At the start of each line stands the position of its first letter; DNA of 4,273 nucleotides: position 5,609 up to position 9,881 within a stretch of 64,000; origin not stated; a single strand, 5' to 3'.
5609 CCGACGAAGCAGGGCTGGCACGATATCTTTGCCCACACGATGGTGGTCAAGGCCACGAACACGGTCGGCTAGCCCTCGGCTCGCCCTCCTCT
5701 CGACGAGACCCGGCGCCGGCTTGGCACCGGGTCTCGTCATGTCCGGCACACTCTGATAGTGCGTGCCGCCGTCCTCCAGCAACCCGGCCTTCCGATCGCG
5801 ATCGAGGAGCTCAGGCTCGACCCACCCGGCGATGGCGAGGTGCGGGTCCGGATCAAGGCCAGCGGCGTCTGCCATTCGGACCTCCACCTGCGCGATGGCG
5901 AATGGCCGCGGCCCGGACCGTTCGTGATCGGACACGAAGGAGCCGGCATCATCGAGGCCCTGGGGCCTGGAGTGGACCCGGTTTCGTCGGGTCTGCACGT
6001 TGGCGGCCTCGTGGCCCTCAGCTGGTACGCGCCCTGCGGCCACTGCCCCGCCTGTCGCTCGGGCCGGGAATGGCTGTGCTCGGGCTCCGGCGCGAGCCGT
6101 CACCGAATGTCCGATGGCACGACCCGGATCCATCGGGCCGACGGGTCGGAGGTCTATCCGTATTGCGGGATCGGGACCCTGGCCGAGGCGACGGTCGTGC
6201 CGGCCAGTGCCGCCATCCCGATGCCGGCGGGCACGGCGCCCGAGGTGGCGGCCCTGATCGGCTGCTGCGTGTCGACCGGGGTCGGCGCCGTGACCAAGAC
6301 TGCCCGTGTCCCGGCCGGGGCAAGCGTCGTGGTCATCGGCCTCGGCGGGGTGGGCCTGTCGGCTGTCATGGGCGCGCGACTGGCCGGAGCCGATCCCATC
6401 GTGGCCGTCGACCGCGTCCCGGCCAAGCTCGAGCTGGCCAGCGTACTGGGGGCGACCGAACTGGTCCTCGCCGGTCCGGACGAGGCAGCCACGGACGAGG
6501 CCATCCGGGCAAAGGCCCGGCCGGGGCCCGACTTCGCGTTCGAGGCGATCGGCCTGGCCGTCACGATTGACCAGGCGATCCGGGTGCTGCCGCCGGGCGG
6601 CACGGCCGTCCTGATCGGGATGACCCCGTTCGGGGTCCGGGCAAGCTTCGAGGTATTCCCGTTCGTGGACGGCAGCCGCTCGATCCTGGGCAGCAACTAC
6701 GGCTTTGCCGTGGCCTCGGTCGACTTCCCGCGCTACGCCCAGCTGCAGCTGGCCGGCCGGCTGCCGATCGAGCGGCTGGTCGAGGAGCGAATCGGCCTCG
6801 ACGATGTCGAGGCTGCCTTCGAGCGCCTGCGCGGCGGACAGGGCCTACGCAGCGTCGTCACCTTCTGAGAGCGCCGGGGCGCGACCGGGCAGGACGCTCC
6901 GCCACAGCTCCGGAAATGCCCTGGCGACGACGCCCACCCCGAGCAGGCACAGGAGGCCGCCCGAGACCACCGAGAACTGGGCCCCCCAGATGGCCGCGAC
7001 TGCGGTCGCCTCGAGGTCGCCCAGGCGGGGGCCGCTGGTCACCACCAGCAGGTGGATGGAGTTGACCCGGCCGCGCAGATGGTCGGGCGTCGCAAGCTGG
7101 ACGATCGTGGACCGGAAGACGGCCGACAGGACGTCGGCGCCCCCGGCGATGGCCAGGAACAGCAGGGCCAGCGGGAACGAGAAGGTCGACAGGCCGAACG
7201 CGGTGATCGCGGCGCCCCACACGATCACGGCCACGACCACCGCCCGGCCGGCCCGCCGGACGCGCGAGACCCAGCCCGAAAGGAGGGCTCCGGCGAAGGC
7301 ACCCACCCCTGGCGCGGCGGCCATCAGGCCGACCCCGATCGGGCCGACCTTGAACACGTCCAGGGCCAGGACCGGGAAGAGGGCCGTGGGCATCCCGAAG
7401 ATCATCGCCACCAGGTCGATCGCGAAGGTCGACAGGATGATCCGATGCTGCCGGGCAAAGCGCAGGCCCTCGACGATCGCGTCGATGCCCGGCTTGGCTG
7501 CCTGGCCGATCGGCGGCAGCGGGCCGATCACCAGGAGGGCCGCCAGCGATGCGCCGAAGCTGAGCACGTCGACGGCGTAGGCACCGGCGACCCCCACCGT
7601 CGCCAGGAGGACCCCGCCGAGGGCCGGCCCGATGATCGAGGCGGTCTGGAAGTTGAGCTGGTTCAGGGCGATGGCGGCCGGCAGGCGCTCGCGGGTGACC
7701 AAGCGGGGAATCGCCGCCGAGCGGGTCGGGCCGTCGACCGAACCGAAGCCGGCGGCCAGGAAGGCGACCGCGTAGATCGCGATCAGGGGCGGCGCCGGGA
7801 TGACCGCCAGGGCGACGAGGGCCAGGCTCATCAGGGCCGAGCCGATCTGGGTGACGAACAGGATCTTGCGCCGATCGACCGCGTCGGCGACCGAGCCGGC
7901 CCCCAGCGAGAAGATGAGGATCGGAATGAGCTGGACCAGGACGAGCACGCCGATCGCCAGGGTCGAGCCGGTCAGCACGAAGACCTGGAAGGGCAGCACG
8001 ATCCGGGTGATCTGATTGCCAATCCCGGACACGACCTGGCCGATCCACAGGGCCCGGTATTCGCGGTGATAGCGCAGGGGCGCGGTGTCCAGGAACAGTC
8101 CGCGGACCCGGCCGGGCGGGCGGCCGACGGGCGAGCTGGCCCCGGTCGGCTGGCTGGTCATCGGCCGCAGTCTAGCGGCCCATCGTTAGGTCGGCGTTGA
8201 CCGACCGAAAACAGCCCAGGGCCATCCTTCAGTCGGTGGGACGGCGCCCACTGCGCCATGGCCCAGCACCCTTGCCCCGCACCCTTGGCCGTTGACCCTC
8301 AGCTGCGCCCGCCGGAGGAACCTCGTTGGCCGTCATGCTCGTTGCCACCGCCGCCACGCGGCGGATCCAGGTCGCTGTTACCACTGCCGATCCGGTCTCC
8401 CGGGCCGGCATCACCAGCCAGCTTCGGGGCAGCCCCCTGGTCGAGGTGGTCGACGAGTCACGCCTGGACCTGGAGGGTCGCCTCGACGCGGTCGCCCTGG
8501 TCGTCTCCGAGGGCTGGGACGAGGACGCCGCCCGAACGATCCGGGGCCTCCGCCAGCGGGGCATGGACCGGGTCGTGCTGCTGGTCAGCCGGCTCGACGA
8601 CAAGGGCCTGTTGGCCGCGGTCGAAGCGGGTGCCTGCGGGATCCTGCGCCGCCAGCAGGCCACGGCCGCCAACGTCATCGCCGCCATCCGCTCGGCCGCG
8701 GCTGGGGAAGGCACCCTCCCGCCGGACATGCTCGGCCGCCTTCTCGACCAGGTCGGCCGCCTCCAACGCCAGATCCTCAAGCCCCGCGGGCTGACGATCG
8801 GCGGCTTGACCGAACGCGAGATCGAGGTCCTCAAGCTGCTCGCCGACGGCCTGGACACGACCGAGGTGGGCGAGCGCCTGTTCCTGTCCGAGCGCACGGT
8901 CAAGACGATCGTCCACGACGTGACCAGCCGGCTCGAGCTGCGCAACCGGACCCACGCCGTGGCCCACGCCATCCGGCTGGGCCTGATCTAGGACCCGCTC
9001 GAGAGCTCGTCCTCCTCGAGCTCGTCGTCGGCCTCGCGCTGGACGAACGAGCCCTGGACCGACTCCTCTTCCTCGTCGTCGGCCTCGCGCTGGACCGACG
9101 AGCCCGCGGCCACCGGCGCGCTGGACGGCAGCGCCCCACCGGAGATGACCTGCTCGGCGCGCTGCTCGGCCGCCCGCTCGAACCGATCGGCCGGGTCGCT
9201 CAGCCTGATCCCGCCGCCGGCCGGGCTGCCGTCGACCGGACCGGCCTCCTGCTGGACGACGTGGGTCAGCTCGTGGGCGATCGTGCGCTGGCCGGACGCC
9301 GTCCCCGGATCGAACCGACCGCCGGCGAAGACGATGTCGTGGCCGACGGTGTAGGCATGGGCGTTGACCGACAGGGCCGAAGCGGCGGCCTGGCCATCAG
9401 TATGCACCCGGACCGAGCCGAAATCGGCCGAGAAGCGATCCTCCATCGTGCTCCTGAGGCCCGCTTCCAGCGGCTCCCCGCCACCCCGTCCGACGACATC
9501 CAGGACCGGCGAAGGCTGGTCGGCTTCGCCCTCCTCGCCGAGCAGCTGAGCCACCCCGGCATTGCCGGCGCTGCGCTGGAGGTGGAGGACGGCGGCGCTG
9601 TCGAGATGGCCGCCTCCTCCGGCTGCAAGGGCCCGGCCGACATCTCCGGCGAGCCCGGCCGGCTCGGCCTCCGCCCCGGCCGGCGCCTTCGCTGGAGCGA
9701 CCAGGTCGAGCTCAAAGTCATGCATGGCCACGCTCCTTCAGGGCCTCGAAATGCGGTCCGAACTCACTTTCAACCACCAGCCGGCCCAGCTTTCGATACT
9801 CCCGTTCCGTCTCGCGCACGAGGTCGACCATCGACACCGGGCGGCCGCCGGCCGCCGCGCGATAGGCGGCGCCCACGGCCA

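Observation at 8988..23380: Complete Afp/PVC-like contractile injection system in two divergent operons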

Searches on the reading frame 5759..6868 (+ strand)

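Call 16: search_protein_families(library=pfam, max_evalue=0.001, proteins=[window:5759-6868:+])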
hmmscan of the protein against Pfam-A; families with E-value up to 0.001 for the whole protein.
window:5759-6868:+ (369 aa): 4 families
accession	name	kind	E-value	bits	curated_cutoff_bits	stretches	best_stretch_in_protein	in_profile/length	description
PF08240.17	ADH_N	-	5.7e-25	88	23.5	1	24-156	1-103/104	Alcohol dehydrogenase GroES-like domain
PF00107.32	ADH_zinc_N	-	4.2e-23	82.2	31.8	1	197-324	1-121/129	Zinc-binding dehydrogenase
PF16912.11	Glu_dehyd_C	-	8.5e-07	29.1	34.9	1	188-356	32-200/211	Glucose dehydrogenase C-terminus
PF13602.12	ADH_zinc_N_2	-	3.1e-05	25.3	27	1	230-361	1-127/134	Zinc-binding dehydrogenase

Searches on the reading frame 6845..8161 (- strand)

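Call 16: search_protein_families(library=pfam, max_evalue=0.001, proteins=[window:6845-8161:-])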
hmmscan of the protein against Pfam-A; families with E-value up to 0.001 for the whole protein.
window:6845-8161:- (438 aa): 2 families
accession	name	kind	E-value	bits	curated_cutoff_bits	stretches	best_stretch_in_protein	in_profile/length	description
PF05977.19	MFS_3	-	2.2e-44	152.2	27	1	27-412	5-390/524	Transmembrane secretion effector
PF07690.21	MFS_1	-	9.5e-27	94.2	33.4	1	38-377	1-342/347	Major Facilitator Superfamily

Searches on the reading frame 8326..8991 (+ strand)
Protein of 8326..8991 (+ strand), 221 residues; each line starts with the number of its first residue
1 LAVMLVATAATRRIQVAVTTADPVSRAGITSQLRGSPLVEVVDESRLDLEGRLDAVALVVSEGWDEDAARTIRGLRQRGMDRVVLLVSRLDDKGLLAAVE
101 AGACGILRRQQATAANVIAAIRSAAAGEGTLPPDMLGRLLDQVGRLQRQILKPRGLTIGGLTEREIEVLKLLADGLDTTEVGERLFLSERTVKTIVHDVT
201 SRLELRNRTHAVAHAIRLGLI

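Call 16: search_protein_families(library=pfam, max_evalue=0.001, proteins=[window:8326-8991:+])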
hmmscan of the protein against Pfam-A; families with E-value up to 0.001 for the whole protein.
window:8326-8991:+ (221 aa): 2 families
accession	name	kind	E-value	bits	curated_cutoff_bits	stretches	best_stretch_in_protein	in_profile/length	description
PF00196.25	GerE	-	7e-15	54.8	23.5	1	161-215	3-57/57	Bacterial regulatory proteins, luxR family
PF13384.12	HTH_23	-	6.1e-05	23.1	24.6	1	164-202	6-45/50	Homeodomain-like domain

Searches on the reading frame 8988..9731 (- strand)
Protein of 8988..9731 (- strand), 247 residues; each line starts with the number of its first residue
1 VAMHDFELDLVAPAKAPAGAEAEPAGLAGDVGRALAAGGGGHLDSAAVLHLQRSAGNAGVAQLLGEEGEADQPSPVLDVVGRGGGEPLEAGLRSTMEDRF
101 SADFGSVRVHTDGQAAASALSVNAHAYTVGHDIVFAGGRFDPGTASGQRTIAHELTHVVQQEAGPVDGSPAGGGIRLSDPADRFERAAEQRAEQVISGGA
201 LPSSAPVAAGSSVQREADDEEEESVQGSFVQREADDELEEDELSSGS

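Call 12: search_protein_families(library=pfam, max_evalue=0.01, proteins=[window:8988-9731:-])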
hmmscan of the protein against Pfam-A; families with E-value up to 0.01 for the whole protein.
window:8988-9731:- (247 aa): 1 family
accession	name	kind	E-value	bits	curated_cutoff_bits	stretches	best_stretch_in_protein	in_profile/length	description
PF13699.11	eCIS_core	-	2.7e-31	108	22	1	87-164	1-78/79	eCIS core domain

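Call 38: search_protein_families(library=ncbifam, max_evalue=0.01, proteins=[window:8988-9731:-])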
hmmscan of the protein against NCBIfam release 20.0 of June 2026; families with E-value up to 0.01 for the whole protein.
window:8988-9731:- (247 aa): 0 families
